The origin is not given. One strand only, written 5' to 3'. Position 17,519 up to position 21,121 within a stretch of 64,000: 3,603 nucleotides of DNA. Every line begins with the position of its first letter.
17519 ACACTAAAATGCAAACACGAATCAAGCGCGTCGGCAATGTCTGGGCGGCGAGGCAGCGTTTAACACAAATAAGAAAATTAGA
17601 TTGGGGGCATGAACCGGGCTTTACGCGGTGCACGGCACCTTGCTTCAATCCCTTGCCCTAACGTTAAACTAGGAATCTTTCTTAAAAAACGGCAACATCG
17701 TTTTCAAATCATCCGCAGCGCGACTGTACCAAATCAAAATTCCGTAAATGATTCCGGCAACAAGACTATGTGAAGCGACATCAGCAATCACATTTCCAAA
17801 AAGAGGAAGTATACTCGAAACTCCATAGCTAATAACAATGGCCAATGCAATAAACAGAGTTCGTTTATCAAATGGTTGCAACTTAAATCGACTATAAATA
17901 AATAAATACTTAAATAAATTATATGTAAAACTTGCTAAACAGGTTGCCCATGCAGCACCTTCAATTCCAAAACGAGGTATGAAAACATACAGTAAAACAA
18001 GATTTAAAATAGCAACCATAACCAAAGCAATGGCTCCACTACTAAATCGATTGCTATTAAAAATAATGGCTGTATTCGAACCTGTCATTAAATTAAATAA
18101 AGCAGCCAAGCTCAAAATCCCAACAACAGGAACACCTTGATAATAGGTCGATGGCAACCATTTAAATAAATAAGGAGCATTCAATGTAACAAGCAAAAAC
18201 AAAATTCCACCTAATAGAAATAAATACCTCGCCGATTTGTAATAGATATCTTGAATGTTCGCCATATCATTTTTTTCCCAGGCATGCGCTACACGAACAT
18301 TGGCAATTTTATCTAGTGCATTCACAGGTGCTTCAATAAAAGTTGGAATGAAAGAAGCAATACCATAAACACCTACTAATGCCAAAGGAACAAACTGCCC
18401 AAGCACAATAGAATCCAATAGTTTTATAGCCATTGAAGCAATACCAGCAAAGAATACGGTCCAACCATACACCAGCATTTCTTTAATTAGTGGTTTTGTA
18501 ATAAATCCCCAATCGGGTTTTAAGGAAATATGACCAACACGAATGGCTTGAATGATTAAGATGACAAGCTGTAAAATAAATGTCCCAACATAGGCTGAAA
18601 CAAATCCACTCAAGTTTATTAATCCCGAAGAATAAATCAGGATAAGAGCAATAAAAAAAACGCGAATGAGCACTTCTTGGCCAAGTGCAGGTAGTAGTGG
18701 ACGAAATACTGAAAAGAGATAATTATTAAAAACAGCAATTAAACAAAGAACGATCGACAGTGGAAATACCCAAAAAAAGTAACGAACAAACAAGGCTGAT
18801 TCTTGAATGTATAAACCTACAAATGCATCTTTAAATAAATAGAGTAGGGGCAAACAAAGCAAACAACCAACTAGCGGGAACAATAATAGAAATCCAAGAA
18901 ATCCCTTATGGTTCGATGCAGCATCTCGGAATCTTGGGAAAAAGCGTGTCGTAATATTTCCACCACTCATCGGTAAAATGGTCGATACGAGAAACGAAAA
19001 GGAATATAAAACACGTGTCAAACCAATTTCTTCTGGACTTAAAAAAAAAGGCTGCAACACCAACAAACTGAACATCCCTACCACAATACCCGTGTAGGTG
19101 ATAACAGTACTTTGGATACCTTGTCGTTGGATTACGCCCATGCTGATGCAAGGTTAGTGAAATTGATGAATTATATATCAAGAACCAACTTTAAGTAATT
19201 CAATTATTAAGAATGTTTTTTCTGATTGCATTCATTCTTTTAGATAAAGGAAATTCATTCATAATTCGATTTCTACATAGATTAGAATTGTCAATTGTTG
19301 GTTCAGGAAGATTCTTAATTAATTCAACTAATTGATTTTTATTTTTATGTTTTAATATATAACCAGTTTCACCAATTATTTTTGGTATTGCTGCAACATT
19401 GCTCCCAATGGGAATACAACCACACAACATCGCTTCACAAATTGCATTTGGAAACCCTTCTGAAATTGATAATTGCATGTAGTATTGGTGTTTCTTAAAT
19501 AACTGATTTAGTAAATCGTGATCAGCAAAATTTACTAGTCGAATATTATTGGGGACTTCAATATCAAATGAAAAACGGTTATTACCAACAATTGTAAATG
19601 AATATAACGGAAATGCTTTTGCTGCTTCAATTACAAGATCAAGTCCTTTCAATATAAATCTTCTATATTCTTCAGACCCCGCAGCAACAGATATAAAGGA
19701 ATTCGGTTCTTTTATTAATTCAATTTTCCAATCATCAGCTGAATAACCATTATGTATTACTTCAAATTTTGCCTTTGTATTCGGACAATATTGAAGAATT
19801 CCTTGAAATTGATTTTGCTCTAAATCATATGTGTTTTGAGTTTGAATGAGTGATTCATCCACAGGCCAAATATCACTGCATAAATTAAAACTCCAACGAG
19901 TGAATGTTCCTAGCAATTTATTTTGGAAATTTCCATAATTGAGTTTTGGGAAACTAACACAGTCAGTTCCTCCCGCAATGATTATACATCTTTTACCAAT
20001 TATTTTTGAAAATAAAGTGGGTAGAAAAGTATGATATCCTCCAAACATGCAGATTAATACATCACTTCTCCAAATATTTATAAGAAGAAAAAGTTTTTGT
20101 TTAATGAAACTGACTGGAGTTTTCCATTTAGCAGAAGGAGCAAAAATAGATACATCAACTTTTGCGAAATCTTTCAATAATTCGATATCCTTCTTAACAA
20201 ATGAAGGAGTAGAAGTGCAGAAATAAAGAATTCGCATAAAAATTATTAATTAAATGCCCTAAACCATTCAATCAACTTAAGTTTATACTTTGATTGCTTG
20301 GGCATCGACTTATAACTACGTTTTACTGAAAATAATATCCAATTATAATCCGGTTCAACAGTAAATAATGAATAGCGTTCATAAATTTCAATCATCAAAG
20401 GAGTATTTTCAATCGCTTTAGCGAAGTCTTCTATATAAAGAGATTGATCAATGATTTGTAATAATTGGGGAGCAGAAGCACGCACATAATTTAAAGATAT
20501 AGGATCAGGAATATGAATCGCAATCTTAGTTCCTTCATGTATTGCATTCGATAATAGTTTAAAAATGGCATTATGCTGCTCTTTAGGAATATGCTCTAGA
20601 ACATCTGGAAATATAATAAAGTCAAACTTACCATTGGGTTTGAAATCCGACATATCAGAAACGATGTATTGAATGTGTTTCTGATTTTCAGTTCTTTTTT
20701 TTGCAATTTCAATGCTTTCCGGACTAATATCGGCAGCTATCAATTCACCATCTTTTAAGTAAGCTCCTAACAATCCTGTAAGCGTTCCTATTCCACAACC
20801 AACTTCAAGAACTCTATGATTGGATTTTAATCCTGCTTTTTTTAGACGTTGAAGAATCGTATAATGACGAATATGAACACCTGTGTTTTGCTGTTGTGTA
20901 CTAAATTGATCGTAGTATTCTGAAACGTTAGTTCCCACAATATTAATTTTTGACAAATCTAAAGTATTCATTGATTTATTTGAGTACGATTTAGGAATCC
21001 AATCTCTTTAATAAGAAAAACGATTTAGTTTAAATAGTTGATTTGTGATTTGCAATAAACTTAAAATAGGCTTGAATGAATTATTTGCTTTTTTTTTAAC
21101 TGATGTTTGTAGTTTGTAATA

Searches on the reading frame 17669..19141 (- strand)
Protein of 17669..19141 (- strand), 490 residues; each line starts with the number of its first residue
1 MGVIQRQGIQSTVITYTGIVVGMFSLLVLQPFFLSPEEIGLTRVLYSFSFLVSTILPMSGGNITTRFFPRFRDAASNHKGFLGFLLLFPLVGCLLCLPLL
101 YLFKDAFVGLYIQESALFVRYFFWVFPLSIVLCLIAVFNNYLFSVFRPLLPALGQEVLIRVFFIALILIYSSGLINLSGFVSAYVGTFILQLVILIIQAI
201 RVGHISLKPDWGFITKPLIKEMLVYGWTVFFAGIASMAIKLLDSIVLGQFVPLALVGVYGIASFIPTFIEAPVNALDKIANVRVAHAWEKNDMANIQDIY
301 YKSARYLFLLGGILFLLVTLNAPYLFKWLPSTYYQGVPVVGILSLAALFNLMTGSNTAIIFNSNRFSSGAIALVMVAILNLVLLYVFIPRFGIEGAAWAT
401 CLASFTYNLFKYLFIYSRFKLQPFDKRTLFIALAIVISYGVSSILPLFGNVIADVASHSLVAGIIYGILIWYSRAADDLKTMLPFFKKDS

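Call 11: find_encoding_contigs(protein=window:17669-19141:-, flank=4000, max_places=10)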
Protein window:17669-19141:- (490 aa): no gene with exactly this product is on record in the collection.

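Call 79: search_protein_families(library=pfam, proteins=[window:17669-19141:-], max_evalue=0.00001)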
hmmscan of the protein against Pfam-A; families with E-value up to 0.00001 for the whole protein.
window:17669-19141:- (490 aa): 1 family
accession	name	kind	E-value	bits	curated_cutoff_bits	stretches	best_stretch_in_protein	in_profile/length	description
PF01943.22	Polysacc_synt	-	3e-10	40.4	28.2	1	25-262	21-247/274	Polysaccharide biosynthesis protein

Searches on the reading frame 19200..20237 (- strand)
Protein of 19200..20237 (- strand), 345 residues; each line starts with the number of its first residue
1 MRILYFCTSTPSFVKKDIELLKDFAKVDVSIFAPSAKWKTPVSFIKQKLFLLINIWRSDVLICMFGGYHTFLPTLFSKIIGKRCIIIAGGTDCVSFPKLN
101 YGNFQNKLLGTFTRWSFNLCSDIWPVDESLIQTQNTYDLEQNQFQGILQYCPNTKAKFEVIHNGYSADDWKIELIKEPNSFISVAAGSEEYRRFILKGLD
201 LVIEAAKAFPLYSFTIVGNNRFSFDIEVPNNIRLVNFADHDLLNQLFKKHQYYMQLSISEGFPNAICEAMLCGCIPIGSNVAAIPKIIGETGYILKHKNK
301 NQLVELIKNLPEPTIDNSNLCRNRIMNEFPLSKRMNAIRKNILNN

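Call 79: search_protein_families(library=pfam, proteins=[window:19200-20237:-], max_evalue=0.00001)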
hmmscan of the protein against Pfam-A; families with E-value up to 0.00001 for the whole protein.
window:19200-20237:- (345 aa): 2 families
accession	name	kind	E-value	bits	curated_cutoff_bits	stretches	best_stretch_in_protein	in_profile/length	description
PF00534.26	Glycos_transf_1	-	2.7e-14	53.5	26.4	1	196-310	27-155/172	Glycosyl transferases group 1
PF13692.12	Glyco_trans_1_4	-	7.2e-13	49.4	27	1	197-310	15-139/142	Glycosyl transferases group 1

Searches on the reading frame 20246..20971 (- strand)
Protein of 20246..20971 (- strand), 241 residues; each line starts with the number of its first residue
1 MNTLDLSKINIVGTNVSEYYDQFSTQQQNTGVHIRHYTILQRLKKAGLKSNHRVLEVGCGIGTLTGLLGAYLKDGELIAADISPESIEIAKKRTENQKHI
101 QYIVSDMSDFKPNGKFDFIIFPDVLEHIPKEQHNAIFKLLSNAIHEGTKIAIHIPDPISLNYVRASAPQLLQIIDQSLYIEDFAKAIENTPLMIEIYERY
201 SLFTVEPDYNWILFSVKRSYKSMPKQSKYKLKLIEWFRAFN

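Call 79: search_protein_families(library=pfam, proteins=[window:20246-20971:-], max_evalue=0.00001)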
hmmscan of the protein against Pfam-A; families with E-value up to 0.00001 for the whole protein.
window:20246-20971:- (241 aa): 8 families
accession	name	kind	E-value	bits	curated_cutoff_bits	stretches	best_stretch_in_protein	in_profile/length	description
PF13649.12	Methyltransf_25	-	3.3e-16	60.2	27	1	54-144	1-93/97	Methyltransferase domain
PF13489.12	Methyltransf_23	-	1.3e-14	54.7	27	1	33-157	3-121/164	Methyltransferase domain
PF08241.18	Methyltransf_11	-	2.6e-13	50.9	21.2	1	55-140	1-83/95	Methyltransferase domain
PF08242.18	Methyltransf_12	-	4.7e-13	50.1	30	1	55-143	1-91/98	Methyltransferase domain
PF13847.12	Methyltransf_31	-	7.1e-13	48.9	27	1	49-156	2-113/145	Methyltransferase domain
PF05401.17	NodS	-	7.8e-12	45.9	24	1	40-141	34-134/201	Nodulation protein S (NodS)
PF02353.26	CMAS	-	3.5e-09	36.8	27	1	42-153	54-165/273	Mycolic acid cyclopropane synthetase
PF05175.20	MTS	-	8e-09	35.8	23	1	39-121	23-104/170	Methyltransferase small domain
